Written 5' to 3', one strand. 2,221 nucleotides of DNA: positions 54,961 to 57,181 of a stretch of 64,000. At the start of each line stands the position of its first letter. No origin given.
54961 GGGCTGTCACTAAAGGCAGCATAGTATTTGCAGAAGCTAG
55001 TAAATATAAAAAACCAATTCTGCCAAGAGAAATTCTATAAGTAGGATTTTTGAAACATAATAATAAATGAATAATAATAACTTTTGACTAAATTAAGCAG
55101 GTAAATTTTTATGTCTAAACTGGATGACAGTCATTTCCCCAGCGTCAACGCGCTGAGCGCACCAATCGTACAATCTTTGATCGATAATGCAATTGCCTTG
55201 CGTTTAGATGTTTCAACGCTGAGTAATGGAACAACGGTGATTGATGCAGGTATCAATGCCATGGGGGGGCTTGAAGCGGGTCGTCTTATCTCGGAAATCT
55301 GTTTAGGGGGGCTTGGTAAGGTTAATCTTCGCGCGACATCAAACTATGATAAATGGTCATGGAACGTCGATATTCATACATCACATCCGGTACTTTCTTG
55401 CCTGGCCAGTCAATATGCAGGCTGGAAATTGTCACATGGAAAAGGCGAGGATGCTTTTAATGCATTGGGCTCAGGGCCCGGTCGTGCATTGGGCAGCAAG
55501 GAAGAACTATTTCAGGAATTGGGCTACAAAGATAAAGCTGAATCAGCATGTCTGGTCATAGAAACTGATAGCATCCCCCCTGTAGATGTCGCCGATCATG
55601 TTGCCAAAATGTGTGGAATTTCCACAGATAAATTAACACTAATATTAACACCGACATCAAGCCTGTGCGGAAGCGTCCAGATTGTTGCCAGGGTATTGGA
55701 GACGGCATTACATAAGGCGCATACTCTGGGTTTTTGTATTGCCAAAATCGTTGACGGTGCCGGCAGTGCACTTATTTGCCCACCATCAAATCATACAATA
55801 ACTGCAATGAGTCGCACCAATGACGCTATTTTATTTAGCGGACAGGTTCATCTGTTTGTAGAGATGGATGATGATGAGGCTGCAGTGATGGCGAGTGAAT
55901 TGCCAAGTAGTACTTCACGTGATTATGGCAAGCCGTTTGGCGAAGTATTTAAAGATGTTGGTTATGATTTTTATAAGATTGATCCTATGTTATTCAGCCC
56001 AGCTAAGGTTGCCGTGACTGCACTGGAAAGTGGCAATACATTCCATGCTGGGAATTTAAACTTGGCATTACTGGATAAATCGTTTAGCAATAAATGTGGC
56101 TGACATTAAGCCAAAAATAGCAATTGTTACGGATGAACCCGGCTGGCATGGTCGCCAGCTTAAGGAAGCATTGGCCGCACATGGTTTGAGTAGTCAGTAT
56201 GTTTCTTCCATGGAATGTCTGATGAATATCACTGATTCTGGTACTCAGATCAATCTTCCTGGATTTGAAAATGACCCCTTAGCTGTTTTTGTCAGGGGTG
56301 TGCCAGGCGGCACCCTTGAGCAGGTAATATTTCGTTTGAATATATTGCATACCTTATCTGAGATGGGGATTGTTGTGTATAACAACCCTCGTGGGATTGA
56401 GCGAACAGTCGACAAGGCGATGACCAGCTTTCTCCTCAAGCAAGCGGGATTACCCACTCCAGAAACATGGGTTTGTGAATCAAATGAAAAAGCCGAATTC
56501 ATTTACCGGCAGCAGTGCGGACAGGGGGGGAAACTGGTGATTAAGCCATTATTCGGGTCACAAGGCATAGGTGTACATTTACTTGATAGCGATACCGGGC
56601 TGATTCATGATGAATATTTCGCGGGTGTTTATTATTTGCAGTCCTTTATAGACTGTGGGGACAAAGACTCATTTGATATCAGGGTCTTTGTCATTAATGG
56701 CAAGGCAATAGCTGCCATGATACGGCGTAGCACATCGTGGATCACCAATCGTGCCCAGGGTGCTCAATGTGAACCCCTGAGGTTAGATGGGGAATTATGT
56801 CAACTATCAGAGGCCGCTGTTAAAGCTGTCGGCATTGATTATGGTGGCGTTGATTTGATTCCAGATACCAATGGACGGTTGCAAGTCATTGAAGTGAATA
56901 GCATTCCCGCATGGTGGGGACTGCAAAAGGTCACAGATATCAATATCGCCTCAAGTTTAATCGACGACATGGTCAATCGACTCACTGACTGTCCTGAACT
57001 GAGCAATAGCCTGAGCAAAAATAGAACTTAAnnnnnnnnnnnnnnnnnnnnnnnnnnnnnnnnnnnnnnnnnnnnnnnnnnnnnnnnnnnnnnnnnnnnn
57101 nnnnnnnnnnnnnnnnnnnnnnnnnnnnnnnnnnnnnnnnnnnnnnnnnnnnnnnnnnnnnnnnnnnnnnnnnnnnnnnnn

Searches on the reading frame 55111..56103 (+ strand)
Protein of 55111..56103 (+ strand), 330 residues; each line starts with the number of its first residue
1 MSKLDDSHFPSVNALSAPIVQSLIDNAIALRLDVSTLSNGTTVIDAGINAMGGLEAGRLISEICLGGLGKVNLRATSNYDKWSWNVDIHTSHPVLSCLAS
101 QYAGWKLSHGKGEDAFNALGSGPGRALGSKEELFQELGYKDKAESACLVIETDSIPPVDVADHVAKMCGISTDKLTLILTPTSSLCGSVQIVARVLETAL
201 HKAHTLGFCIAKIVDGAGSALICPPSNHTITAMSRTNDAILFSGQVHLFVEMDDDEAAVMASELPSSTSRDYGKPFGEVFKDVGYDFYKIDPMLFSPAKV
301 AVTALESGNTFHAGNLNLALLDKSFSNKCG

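Call 48: search_protein_families(library=ncbifam, max_evalue=1e-10, proteins=[window:55111-56103:+])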
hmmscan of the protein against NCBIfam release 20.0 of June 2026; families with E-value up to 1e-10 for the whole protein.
window:55111-56103:+ (330 aa): 1 family
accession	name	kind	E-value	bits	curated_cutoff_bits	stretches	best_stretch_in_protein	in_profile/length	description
TIGR03120.1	one_C_mch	equivalog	7.3e-121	403.1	228.8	1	11-325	1-312/313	methenyltetrahydromethanopterin cyclohydrolase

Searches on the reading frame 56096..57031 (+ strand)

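Call 48: search_protein_families(library=ncbifam, max_evalue=1e-10, proteins=[window:56096-57031:+])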
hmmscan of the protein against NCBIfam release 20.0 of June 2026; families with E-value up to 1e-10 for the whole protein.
window:56096-57031:+ (311 aa): 11 families
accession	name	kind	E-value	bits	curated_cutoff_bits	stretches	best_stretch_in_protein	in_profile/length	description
NF040720.1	MptN_Meth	equivalog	7.5e-63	212.3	350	1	7-292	1-290/291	tetrahydromethanopterin:alpha-L-glutamate ligase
TIGR00768.1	rimK_fam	subfamily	2.4e-52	178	143.4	1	7-290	1-274/276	RimK family alpha-L-glutamate ligase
TIGR02144.1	LysX_arch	equivalog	3.7e-40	137.8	275.6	1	84-295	65-278/281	lysine biosynthesis protein LysX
TIGR04356.1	grasp_GAK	hypoth_equivalog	5.2e-28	98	300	1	7-296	1-287/287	GAK system ATP-grasp enzyme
NF007764.0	PRK10446.1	equivalog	8.7e-19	67.9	331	1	7-293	2-287/300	30S ribosomal protein S6--L-glutamate ligase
TIGR04443.1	F420_CofF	equivalog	1.7e-17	63.4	300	1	77-290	63-280/283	coenzyme gamma-F420-2:alpha-L-glutamate ligase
NF038074.1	fam_STM4014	hypoth_equivalog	2.9e-13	49.9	175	0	190-269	237-325/349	STM4014 family protein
TIGR01380.1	glut_syn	equivalog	4e-12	45.8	299.05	1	63-292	81-308/312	glutathione synthase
NF003573.0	PRK05246.1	equivalog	1.6e-11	43.6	272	1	77-296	95-313/316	glutathione synthase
TIGR02068.2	cya_phycin_syn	equivalog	3.8e-11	41.7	850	0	100-213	207-317/862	cyanophycin synthetase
NF009110.0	PRK12458.1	subfamily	5e-11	42.2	408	1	88-284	117-319/349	glutathione synthetase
